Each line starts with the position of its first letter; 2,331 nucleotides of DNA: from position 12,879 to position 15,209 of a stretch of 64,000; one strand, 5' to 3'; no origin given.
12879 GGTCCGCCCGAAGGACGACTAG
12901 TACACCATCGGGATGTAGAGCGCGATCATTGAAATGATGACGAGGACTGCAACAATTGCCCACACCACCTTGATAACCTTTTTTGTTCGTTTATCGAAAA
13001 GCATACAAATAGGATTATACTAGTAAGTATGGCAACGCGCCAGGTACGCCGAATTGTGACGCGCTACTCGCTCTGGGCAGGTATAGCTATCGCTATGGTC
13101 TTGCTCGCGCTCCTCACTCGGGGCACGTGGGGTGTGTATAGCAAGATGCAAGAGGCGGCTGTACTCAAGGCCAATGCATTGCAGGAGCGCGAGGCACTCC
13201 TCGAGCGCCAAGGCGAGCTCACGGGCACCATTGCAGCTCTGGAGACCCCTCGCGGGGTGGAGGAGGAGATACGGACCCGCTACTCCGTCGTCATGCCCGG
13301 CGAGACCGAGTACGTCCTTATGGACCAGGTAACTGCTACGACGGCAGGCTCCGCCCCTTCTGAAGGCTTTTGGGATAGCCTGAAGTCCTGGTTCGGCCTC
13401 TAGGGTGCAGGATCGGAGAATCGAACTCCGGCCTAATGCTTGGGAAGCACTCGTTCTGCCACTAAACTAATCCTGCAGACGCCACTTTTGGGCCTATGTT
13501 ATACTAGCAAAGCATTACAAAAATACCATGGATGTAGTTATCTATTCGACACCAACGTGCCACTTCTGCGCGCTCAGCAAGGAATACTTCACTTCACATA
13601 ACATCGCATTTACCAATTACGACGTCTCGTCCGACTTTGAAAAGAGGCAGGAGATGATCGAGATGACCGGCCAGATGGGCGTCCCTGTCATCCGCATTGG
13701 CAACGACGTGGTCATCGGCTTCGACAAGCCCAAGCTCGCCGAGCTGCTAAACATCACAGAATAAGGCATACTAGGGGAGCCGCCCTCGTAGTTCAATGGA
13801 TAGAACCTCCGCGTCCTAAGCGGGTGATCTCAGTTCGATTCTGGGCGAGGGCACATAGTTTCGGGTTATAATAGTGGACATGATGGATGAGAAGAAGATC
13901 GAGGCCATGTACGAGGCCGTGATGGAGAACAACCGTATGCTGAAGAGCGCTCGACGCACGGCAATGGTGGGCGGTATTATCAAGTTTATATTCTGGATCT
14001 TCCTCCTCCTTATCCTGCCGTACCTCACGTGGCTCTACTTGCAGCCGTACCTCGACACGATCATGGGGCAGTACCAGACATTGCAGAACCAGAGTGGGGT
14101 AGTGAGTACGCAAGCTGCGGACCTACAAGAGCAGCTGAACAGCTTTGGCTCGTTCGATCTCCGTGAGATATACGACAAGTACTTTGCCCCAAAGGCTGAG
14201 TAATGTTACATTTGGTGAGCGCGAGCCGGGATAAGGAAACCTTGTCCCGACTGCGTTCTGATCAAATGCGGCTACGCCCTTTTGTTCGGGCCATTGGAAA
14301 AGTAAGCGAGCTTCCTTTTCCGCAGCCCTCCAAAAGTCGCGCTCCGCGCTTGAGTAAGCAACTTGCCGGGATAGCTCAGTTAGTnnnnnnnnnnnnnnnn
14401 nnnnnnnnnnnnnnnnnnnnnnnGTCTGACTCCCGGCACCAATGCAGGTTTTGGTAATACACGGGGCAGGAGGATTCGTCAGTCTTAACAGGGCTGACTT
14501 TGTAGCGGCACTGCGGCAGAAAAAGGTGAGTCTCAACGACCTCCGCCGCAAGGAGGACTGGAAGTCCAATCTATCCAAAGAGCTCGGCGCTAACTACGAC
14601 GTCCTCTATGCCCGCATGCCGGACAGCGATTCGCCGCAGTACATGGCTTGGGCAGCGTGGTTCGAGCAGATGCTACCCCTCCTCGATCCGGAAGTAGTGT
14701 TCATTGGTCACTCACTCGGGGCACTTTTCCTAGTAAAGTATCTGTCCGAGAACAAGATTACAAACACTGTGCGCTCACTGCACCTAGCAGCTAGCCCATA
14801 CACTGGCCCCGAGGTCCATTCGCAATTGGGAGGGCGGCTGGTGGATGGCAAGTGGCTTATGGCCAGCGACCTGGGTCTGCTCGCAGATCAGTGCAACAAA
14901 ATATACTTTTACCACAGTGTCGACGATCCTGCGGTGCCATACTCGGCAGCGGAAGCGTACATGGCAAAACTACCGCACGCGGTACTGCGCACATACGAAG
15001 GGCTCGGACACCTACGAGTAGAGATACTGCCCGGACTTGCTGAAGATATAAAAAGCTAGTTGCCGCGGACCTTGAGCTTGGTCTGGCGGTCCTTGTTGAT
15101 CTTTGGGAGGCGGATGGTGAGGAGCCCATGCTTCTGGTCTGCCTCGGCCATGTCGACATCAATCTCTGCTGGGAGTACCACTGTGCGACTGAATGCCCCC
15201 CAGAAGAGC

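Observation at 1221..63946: Near-universal leaderless layout: -10 hexamer 6-8 nt upstream of start codons, no Shine-Dalgarno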

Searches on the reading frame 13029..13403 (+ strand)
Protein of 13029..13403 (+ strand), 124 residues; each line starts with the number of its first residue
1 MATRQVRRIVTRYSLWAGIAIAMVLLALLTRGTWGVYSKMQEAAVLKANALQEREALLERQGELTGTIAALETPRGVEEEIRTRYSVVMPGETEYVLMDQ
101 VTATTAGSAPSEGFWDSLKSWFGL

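Call 36: search_protein_families(library=pfam, proteins=[window:13029-13403:+], max_evalue=0.001)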
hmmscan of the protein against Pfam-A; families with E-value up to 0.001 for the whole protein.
window:13029-13403:+ (124 aa): 1 family
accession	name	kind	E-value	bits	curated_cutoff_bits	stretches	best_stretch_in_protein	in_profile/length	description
PF04977.20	DivIC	-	2.8e-05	24.3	28.9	1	25-99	8-79/80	Septum formation initiator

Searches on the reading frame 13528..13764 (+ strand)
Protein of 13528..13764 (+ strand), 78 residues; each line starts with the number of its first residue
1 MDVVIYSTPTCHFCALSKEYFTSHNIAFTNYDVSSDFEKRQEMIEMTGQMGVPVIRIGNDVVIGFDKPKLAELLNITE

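Call 36: search_protein_families(library=pfam, proteins=[window:13528-13764:+], max_evalue=0.001)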
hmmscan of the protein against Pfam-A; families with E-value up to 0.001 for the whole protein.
window:13528-13764:+ (78 aa): 2 families
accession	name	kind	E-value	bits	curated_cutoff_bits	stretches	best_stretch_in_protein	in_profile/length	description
PF00462.30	Glutaredoxin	-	1.3e-17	64.1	22.9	1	3-62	1-60/60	Glutaredoxin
PF13417.12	GST_N_3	-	7e-05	23.5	22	1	6-63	2-58/75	Glutathione S-transferase, N-terminal domain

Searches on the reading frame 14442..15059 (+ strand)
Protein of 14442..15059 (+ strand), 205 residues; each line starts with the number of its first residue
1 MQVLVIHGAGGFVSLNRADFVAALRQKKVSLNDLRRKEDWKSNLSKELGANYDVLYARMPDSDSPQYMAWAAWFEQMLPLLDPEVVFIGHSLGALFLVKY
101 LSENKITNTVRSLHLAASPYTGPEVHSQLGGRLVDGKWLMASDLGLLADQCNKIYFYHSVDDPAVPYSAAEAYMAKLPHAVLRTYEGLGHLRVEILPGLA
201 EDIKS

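Call 36: search_protein_families(library=pfam, proteins=[window:14442-15059:+], max_evalue=0.001)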
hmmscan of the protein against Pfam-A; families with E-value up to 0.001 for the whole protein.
window:14442-15059:+ (205 aa): 3 families
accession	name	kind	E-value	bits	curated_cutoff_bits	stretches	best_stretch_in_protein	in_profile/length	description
PF06821.19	Ser_hydrolase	-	7.8e-09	36.1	22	1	36-194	11-157/172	Serine hydrolase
PF00561.26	Abhydrolase_1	-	3e-06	27.5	25.8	0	70-118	58-102/245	alpha/beta hydrolase fold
PF12697.13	Abhydrolase_6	-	3.5e-06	28.3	26.3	0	3-119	1-93/217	Alpha/beta hydrolase family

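Call 60: find_related_loci(query=window:14442-15059:+, collection=metagenome_contigs, flank=1500)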
Query window:14442-15059:+ (205 aa) in metagenome_contigs; peptide patterns used: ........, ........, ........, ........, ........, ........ (x = any residue, [..] = any of these).
125 stretches matched a pattern; 1 encode a relative of the query (tblastn E <= 1e-3); 1 distinct loci.
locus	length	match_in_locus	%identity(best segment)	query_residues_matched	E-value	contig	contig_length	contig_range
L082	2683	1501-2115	100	1-205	7e-147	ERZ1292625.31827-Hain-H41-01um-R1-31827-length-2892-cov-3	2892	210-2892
